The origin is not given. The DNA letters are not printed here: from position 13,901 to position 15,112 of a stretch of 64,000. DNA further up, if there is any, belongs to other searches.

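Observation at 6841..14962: Compact nine-gene darA/darB cluster with its own KS, CLF-like KS, ACP and ABC-2 exporter, lacking the polyene half of flexirubin clusters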

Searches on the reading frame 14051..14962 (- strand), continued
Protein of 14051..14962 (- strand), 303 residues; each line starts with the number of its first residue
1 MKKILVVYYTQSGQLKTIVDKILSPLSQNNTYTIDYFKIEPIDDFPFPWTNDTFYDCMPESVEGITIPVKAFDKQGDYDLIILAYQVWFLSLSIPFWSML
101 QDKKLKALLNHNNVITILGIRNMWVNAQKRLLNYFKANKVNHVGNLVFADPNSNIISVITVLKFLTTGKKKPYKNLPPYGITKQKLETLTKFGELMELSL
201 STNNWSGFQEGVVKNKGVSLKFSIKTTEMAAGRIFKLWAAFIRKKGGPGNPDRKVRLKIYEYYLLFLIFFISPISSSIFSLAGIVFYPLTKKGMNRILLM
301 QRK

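Call 43: search_protein_families(library=ncbifam, proteins=[L041:301-1548:+, L041:1562-2857:+, L041:2866-4017:+, L041:6341-6886:+, L041:12837-13448:-, L041:13601-14653:-, L041:11817-12857:+, L038:18172-18888:-, L038:9189-9905:+, L041:6907-7305:+], max_evalue=0.001)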
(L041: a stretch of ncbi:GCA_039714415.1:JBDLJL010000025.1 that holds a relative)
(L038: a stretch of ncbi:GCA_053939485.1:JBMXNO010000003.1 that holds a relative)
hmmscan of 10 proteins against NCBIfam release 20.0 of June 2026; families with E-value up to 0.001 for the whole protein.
L041:301-1548:+ (415 aa): 0 families

L041:1562-2857:+ (431 aa): 11 families
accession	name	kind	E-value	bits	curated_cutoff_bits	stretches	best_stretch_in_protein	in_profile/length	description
NF053551.1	FlxY_rubin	equivalog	1.1e-214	712.9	520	1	6-429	1-424/424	flexirubin biosynthesis putative acyl-CoA ligase FlxY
NF041878.1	paak_haloarch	equivalog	7.1e-56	189.6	700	1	5-400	4-401/427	phenylacetate--CoA ligase PaaK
NF045666.1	DVU1553_fam_AMP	equivalog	8.8e-51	172.9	300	1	7-327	16-330/331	DVU_1553 family AMP-dependent CoA ligase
TIGR02155.1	PA_CoA_ligase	equivalog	5.7e-43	147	646.3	1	7-383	1-372/422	phenylacetate--CoA ligase PaaK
TIGR03335.1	F390_ftsA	equivalog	1.4e-28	99.8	458.7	1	2-321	2-323/445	coenzyme F390 synthetase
NF041217.1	BagE_FevW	exception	1.8e-12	47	800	1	13-329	12-312/424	bagremycin/ferroverdin synthetase BagE/FevW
TIGR02304.1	aden_form_hyp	equivalog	1.1e-08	34.5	251.9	1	166-343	180-346/430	F390 synthetase-related protein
NF004837.0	PRK06187.1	subfamily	1.5e-06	26.8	476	1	57-249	147-328/531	long-chain-fatty-acid--CoA ligase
NF009071.0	PRK12406.1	subfamily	8.5e-06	24.5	701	1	84-288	157-358/510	acyl-CoA synthetase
NF009233.0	PRK12583.1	subfamily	2.9e-05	22.7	832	0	49-201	172-321/558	fatty acid CoA ligase family protein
TIGR01733.1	AA-adenyl-dom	subfamily_domain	0.0004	19.3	317.4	1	77-291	117-329/409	amino acid adenylation domain-containing protein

L041:2866-4017:+ (383 aa): 0 families

L041:6341-6886:+ (181 aa): 0 families

L041:12837-13448:- (203 aa): 8 families
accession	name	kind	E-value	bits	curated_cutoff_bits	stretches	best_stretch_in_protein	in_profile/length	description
TIGR02764.1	spore_ybaN_pdaB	equivalog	9e-42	143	237.4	1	13-198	5-191/191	polysaccharide deacetylase family sporulation protein PdaB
NF045821.1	PgAcgDacpgdA1_Bac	equivalog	4.8e-32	111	400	1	8-168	82-241/282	peptidoglycan-N-acetylglucosamine deacetylase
NF045820.1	PgAcgDacpgdA_Strep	equivalog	1.9e-31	109.4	800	1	10-201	264-451/463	peptidoglycan-N-acetylglucosamine deacetylase PgdA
TIGR02884.1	spore_pdaA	equivalog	8.8e-31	107.3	298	1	13-197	36-223/224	delta-lactam-biosynthetic de-N-acetylase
TIGR04243.1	nodulat_NodB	equivalog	5.4e-29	101.1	240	1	14-170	2-158/197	chitooligosaccharide deacetylase NodB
TIGR02873.1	spore_ylxY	hypoth_equivalog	3.7e-28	98.5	391.5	1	8-198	80-267/268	probable sporulation protein, polysaccharide deacetylase family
NF045822.1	PgAcgDacpgdA2_Bac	equivalog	2.8e-23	82.6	400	1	9-191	65-255/274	peptidoglycan-N-acetylglucosamine deacetylase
TIGR03006.1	pepcterm_polyde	equivalog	5.5e-08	32.3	276.2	1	26-111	33-117/272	XrtA system polysaccharide deacetylase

L041:13601-14653:- (350 aa): 4 families
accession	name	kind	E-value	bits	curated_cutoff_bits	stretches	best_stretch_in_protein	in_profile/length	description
TIGR03150.1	fabF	equivalog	1.5e-12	47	493.75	1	5-170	26-191/407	beta-ketoacyl-ACP synthase II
NF005589.0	PRK07314.1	subfamily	2.9e-10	39.5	387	1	9-172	33-196/413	beta-ketoacyl-ACP synthase II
NF006434.0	PRK08722.1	equivalog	0.00033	19.6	759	1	9-135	33-159/414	beta-ketoacyl-ACP synthase II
NF004970.0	PRK06333.1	subfamily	0.00047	19.1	525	0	24-169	52-202/424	beta-ketoacyl-ACP synthase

L041:11817-12857:+ (346 aa): 1 family
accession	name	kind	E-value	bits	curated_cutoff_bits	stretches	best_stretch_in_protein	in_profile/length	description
TIGR03150.1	fabF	equivalog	0.00089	18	493.75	0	61-208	86-237/407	beta-ketoacyl-ACP synthase II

L038:18172-18888:- (238 aa): 182 families (the best 25 are shown)
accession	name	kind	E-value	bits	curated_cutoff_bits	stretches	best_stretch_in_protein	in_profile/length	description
NF005381.0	PRK06924.1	equivalog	2.3e-37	129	258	1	4-238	2-249/251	(S)-benzoin forming benzil reductase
NF005436.0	PRK07023.1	equivalog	1.5e-34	119.9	292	1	3-218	5-228/248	SDR family oxidoreductase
NF005672.0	PRK07454.1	equivalog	2.9e-23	82.3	234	1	4-182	7-195/241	SDR family oxidoreductase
NF006073.0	PRK08219.1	equivalog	1.7e-21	77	218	1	3-186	3-185/227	SDR family oxidoreductase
NF009466.0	PRK12826.1-2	subfamily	1.7e-21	76.8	222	1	3-206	3-218/248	3-oxoacyl-ACP reductase FabG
TIGR01830.1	3oxo_ACP_reduc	equivalog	2.2e-20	73.4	297.75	1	7-206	2-212/239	3-oxoacyl-[acyl-carrier-protein] reductase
NF005437.0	PRK07024.1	equivalog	2.4e-20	73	266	1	4-180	5-191/259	SDR family oxidoreductase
NF005118.0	PRK06550.1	equivalog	1.9e-19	70.4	270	1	3-180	5-178/236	3-oxoacyl-ACP reductase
NF005559.1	PRK07231.1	subfamily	2e-19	70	215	1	2-187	3-197/249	glucose 1-dehydrogenase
NF006509.0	PRK08945.1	equivalog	5.1e-19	68.4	269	1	2-182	12-206/248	YciK family oxidoreductase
NF006110.0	PRK08261.1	equivalog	6.7e-19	68.1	410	1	3-183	214-401/454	3-oxoacyl-ACP reductase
NF006074.0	PRK08220.1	equivalog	7.2e-19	68.4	312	1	2-189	7-194/251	2,3-dihydro-2,3-dihydroxybenzoate dehydrogenase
NF005067.0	PRK06484.1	equivalog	1.1e-18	67.1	713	1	4-180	10-196/524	short chain dehydrogenase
NF005403.0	PRK06953.1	equivalog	3e-18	66.1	254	1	6-186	4-188/222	SDR family oxidoreductase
NF006035.0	PRK08177.1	equivalog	5e-18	65.4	251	1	5-179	6-187/228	SDR family oxidoreductase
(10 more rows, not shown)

L038:9189-9905:+ (238 aa): 0 families

L041:6907-7305:+ (132 aa): 2 families
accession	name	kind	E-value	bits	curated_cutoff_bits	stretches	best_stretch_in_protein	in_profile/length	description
NF053545.1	flexirubin_DarG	equivalog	1.5e-52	177.2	170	1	1-128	1-129/129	flexirubin biosynthesis protein DarG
NF053536.1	DarG_fam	subfamily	1.2e-51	174.3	70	1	1-130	1-130/131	DarG family dialkylresorcinol biosynthesis protein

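Call 44: find_homologous_proteins(query=L041:1562-2857:+, max_evalue=1e-30)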
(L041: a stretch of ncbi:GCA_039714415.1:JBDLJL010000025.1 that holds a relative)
Query L041:1562-2857:+ (431 aa): 8000 proteins with E <= 1e-30 among 8000 candidates; the best 120 are listed.
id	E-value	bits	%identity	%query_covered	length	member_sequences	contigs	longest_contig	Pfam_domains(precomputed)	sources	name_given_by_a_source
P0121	6.4e-288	972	100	100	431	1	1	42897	PF00501.35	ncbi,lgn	ncbi:MAG: AMP-binding protein [Bacteroidota bacterium]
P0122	1.9e-249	846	85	100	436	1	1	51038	PF00501.35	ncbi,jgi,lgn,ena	-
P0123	3.5e-247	838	84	100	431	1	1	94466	PF00501.35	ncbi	-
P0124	1.9e-244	829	84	100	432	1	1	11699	PF00501.35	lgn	-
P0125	4.8e-239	811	81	100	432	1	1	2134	PF00501.35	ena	-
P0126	8.2e-235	798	85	94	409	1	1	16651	PF00501.35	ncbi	ncbi:phenylacetate--CoA ligase family protein, partial [Bacteroidota bacterium]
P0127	2.4e-233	793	79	100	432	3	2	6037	PF00501.35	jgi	jgi:phenylacetate-CoA ligase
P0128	1.0e-231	787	83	96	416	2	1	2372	PF00501.35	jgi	jgi:phenylacetate-CoA ligase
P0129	1.7e-231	787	80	100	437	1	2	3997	PF00501.35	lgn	-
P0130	1.8e-230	783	80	100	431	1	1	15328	PF00501.35,PF14535.13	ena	-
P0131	7.9e-229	778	78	100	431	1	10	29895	PF00501.35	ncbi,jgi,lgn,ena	jgi:phenylacetate-CoA ligase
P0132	6.4e-228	775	78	100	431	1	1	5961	PF00501.35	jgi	-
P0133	7.1e-227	771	79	100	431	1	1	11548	PF00501.35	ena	-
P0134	2.6e-226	770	75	100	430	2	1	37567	PF00501.35,PF14535.13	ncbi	-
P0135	1.7e-224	764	76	100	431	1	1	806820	PF00501.35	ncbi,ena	-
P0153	1.4e-212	724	72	100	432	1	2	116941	PF00501.35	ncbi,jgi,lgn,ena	-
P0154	4.0e-212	723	71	100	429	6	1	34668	PF00501.35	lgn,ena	-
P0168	4.1e-210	716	71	100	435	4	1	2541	PF00501.35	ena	-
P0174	2.0e-209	714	70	100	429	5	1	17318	PF00501.35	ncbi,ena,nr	ncbi:MAG TPA: AMP-binding protein [Draconibacterium sp.]|nr:AMP-binding protein [Draconibacterium sp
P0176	4.0e-209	713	69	100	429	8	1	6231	PF00501.35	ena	-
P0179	6.1e-209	712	70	100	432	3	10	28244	PF00501.35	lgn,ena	-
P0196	1.8e-207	707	70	100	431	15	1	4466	PF00501.35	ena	-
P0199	4.6e-207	706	71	100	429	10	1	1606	PF00501.35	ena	-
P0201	6.3e-207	706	69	100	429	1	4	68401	PF00501.35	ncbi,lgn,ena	-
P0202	6.6e-207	706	70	100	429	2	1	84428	PF00501.35,PF14535.13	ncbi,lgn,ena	-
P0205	1.3e-206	705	71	100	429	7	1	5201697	PF00501.35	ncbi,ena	ncbi:phenylacetate--CoA ligase family protein [Labilibaculum euxinus]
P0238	1.6e-204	698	71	100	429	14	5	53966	PF00501.35,PF14535.13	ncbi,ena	-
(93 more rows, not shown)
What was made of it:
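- Tried and rejected: I searched the protein database with a bona fide FlxY from relative L041, hoping to spot the window organism's copy by its pattern of sources (call 44).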

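Call 45: find_encoding_contigs(protein=P0201, flank=10000, max_places=3)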
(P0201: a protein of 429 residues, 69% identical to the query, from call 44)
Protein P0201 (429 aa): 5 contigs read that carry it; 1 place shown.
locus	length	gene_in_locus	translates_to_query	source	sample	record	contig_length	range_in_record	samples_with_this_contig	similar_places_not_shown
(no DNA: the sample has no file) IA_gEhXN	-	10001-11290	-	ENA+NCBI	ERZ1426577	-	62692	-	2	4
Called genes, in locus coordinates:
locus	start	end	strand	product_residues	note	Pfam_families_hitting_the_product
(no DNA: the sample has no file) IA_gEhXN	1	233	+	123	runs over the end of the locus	PF22818:ApeI-like, PF07977:FabA (faint)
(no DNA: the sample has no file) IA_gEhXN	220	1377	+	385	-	PF00535:Glycos_transf_2, PF09835:DUF2062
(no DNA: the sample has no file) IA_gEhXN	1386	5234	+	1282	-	PF03176:MMPL, PF01553:Acyltransferase, PF00891:Methyltransf_2, PF08241:Methyltransf_11, PF08242:Methyltransf_12, PF13489:Methyltransf_23, PF13649:Methyltransf_25, PF13847:Methyltransf_31, +1 more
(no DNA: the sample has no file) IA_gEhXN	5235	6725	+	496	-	PF00890:FAD_binding_2 (weak), PF01266:DAO (faint), PF01593:Amino_oxidase, PF01946:Thi4 (weak), PF03486:HI0933_like (faint), PF07992:Pyr_redox_2 (faint), PF13450:NAD_binding_8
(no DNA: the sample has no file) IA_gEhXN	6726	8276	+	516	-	PF00890:FAD_binding_2, PF01266:DAO (weak), PF01946:Thi4 (weak), PF03486:HI0933_like (faint), PF07992:Pyr_redox_2 (faint), PF01593:Amino_oxidase, PF13450:NAD_binding_8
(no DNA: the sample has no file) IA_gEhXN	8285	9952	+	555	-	PF03417:AAT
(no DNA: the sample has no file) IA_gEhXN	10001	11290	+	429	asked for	PF00501:AMP-binding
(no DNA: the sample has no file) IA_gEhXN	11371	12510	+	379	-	PF01553:Acyltransferase (faint)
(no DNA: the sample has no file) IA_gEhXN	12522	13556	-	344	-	PF13723:Ketoacyl-synt_2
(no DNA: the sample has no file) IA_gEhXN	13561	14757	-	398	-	PF00109:ketoacyl-synt, PF00108:Thiolase_N, PF02801:Ketoacyl-synt_C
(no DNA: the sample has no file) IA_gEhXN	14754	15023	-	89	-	PF00550:PP-binding (weak)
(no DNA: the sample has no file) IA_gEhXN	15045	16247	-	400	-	PF12698:ABC2_membrane_3, PF01061:ABC2_membrane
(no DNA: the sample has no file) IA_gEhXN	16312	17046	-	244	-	PF00005:ABC_tran, PF13304:AAA_21 (weak)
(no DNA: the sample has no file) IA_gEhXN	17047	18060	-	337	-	PF14399:BtrH_N, PF16169:DUF4872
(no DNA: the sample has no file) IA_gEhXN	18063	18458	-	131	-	-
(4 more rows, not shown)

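Call 46: find_encoding_contigs(protein=P0205, flank=10000, max_places=1)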
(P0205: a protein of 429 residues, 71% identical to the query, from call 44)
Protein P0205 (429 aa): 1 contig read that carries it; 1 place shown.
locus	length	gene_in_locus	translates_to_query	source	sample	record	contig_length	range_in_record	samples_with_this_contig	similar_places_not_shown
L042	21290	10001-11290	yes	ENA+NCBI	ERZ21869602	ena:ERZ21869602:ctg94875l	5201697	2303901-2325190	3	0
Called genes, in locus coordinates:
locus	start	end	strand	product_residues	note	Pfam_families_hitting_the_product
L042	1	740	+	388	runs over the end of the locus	PF00535:Glycos_transf_2, PF09835:DUF2062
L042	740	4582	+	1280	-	PF03176:MMPL, PF01553:Acyltransferase, PF00891:Methyltransf_2, PF05175:MTS, PF08241:Methyltransf_11, PF08242:Methyltransf_12, PF13489:Methyltransf_23, PF13649:Methyltransf_25, +1 more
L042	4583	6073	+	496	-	PF00890:FAD_binding_2 (weak), PF01266:DAO (weak), PF01494:FAD_binding_3 (faint), PF01593:Amino_oxidase, PF01946:Thi4 (weak), PF03486:HI0933_like (faint), PF07992:Pyr_redox_2 (faint), PF13450:NAD_binding_8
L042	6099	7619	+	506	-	PF00890:FAD_binding_2 (weak), PF01266:DAO (weak), PF01593:Amino_oxidase, PF01946:Thi4, PF13450:NAD_binding_8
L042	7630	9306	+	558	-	PF03417:AAT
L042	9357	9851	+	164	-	-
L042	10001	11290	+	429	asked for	PF00501:AMP-binding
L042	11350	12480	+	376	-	PF01553:Acyltransferase (weak)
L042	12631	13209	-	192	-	-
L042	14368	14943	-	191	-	-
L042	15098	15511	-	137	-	PF22817:ApeP-like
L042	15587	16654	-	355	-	PF08100:Dimerisation (weak), PF21212:Dimerisation2-like_dom, PF00891:Methyltransf_2, PF13489:Methyltransf_23, PF08242:Methyltransf_12 (weak)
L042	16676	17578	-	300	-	PF03279:Lip_A_acyltrans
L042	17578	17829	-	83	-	PF00550:PP-binding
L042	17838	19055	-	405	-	PF00109:ketoacyl-synt, PF02801:Ketoacyl-synt_C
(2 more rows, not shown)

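Call 47: find_encoding_contigs(protein=P0153, flank=10000, max_places=3)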
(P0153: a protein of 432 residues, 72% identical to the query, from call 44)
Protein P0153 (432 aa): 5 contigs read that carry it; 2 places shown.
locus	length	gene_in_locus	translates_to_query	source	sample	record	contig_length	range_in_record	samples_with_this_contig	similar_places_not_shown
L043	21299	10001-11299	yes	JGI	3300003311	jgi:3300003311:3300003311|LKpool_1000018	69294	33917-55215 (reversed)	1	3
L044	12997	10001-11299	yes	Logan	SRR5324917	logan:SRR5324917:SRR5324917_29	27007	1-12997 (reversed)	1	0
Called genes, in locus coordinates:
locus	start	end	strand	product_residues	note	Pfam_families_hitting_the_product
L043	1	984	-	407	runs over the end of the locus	PF00109:ketoacyl-synt, PF02801:Ketoacyl-synt_C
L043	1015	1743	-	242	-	PF00106:adh_short, PF08659:KR, PF13561:adh_short_C2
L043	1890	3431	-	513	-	PF00221:Lyase_aromatic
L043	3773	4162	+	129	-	-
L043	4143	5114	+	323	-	PF04055:Radical_SAM, PF06968:BATS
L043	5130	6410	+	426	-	PF00202:Aminotran_3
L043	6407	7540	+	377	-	PF00155:Aminotran_1_2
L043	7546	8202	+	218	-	PF04301:BioG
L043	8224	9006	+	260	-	PF13489:Methyltransf_23, PF08241:Methyltransf_11, PF08242:Methyltransf_12, PF13649:Methyltransf_25, PF13847:Methyltransf_31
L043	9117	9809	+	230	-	PF13500:AAA_26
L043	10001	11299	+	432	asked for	PF00501:AMP-binding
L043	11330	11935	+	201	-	-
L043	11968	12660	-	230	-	PF00156:Pribosyltran (weak)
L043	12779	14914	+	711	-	PF00270:DEAD, PF04851:ResIII (weak), PF00271:Helicase_C, PF16124:RecQ_Zn_bind, PF09382:RQC, PF00570:HRDC, PF14493:HTH_40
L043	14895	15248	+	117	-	PF02152:FolB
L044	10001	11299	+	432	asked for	PF00501:AMP-binding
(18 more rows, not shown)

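Call 48: find_encoding_contigs(protein=P0202, flank=10000, max_places=3)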
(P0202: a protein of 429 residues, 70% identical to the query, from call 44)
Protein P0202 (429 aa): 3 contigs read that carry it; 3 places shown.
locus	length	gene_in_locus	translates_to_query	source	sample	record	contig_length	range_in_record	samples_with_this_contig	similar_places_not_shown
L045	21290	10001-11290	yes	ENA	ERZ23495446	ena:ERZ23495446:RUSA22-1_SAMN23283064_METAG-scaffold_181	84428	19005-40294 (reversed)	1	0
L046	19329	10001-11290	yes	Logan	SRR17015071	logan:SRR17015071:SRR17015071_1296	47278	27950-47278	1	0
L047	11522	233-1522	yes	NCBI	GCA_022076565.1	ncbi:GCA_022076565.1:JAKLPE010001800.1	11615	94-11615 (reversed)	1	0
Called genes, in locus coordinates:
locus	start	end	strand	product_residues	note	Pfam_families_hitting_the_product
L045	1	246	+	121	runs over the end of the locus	PF07977:FabA (weak), PF22818:ApeI-like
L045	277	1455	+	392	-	PF00535:Glycos_transf_2, PF09835:DUF2062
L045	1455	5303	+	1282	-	PF03176:MMPL, PF01553:Acyltransferase, PF00891:Methyltransf_2 (weak), PF05175:MTS (faint), PF08241:Methyltransf_11 (faint), PF08242:Methyltransf_12 (weak), PF13649:Methyltransf_25 (weak), PF13847:Methyltransf_31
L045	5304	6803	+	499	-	PF00890:FAD_binding_2, PF01266:DAO, PF01593:Amino_oxidase, PF01946:Thi4 (weak), PF03486:HI0933_like (faint), PF07992:Pyr_redox_2 (faint), PF12831:FAD_oxidored, PF13450:NAD_binding_8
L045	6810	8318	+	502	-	PF00890:FAD_binding_2 (weak), PF01266:DAO (faint), PF01494:FAD_binding_3 (weak), PF01593:Amino_oxidase, PF01946:Thi4 (faint), PF13450:NAD_binding_8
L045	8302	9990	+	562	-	PF03417:AAT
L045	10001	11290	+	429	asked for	PF00501:AMP-binding, PF14535:AMP-binding_C_2 (weak)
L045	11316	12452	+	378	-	PF01553:Acyltransferase (weak)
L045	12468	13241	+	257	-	PF14268:YoaP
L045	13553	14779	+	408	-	PF01433:Peptidase_M1 (weak)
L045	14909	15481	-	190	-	-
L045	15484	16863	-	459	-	PF10396:TrmE_N, PF12631:MnmE_helical, PF00009:GTP_EFTU (faint), PF00350:Dynamin_N (faint), PF01926:MMR_HSR1, PF02421:FeoB_N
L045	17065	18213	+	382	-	PF25106:VWA_4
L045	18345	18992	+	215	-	-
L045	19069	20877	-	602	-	PF07498:Rho_N, PF07497:Rho_RNA_bind, PF00006:ATP-synt_ab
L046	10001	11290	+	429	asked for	PF00501:AMP-binding, PF14535:AMP-binding_C_2 (weak)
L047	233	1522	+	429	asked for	PF00501:AMP-binding, PF14535:AMP-binding_C_2 (weak)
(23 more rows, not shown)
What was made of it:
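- Tried and rejected: The candidates I looked up came from other samples (calls 45, 47, 48).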
